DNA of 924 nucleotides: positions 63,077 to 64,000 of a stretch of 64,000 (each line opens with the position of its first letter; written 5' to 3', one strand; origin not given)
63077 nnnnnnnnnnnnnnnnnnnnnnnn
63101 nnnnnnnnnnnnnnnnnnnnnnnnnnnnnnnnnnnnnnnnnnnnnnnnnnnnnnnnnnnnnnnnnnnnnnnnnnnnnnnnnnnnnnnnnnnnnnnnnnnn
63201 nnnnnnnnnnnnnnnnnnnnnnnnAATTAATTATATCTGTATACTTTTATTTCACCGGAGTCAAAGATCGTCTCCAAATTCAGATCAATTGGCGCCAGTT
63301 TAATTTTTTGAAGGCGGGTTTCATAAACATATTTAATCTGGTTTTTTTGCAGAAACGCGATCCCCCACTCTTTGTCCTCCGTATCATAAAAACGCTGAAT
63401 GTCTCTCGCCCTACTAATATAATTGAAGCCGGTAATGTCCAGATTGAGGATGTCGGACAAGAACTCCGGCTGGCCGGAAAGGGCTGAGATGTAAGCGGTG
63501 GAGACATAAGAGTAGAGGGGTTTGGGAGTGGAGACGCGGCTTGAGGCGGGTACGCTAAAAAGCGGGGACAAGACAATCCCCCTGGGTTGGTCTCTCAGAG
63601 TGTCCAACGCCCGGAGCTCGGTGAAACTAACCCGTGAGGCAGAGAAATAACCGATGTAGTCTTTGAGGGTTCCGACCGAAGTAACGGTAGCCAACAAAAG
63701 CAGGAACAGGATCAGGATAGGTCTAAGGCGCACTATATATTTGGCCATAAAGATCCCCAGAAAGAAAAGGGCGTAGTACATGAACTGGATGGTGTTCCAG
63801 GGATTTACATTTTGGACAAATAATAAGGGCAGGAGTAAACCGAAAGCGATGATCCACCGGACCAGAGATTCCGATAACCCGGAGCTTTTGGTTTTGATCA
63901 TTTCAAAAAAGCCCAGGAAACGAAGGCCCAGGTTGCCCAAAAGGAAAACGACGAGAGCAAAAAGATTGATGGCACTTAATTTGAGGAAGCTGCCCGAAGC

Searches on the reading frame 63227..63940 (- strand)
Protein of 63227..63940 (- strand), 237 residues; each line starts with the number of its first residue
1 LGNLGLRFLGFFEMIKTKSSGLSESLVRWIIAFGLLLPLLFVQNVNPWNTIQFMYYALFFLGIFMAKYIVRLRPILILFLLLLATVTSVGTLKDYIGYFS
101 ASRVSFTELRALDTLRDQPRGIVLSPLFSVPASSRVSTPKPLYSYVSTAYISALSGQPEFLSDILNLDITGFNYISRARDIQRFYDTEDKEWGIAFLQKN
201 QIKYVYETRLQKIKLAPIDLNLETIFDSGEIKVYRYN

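Call 13: search_protein_families(library=pfam, proteins=[window:63227-63940:-], max_evalue=0.001)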
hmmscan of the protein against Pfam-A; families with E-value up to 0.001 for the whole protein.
window:63227-63940:- (237 aa): 0 families

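Call 69: search_protein_families(library=pfam, proteins=[window:63227-63940:-], max_evalue=1)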
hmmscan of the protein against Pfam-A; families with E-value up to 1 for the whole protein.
window:63227-63940:- (237 aa): 1 family
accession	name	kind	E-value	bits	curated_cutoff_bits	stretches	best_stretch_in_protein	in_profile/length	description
PF03682.18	UPF0158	-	0.1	13.1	21.1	1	173-211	110-148/157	Uncharacterised protein family (UPF0158)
